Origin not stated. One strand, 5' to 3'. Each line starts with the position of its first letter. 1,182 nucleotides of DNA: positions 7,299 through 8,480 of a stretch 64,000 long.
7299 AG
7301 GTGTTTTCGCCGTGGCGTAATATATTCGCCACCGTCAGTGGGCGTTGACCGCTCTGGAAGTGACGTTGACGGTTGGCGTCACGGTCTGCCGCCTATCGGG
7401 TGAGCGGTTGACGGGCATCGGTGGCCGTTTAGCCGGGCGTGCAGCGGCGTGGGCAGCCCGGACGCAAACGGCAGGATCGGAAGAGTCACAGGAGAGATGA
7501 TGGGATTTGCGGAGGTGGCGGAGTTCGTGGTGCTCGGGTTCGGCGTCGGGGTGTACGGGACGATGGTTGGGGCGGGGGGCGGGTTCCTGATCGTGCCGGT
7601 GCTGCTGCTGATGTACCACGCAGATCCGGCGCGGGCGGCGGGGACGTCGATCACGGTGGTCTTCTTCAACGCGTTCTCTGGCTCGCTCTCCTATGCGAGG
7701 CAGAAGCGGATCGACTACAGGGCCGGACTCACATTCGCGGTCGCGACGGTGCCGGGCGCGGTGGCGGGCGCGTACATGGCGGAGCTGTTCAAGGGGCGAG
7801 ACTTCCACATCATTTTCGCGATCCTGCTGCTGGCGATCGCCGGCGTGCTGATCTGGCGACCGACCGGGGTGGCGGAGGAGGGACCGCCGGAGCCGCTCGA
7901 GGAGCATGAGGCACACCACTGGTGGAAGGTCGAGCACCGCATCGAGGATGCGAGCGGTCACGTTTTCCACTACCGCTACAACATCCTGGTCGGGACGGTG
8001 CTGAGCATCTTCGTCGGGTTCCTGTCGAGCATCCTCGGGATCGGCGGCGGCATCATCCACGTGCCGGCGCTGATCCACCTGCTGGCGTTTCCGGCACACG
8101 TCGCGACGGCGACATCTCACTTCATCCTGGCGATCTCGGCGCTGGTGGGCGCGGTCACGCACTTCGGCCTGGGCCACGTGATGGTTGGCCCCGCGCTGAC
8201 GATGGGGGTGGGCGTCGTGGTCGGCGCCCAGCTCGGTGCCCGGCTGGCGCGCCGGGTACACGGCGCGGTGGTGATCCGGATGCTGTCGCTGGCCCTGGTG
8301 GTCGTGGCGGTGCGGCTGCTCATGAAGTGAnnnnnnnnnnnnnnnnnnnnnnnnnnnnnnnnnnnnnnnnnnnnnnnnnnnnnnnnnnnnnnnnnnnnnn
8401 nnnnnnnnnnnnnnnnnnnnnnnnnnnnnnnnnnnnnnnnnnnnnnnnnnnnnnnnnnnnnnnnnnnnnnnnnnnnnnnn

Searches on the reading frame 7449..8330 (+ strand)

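Call 80: search_protein_families(library=pfam, proteins=[window:7449-8330:+])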
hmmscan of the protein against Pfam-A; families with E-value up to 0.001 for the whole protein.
window:7449-8330:+ (293 aa): 1 family
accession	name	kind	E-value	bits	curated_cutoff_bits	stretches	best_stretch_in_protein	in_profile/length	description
PF01925.25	TauE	-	5.2e-52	177.3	32.6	1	27-290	2-237/237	Sulfite exporter TauE/SafE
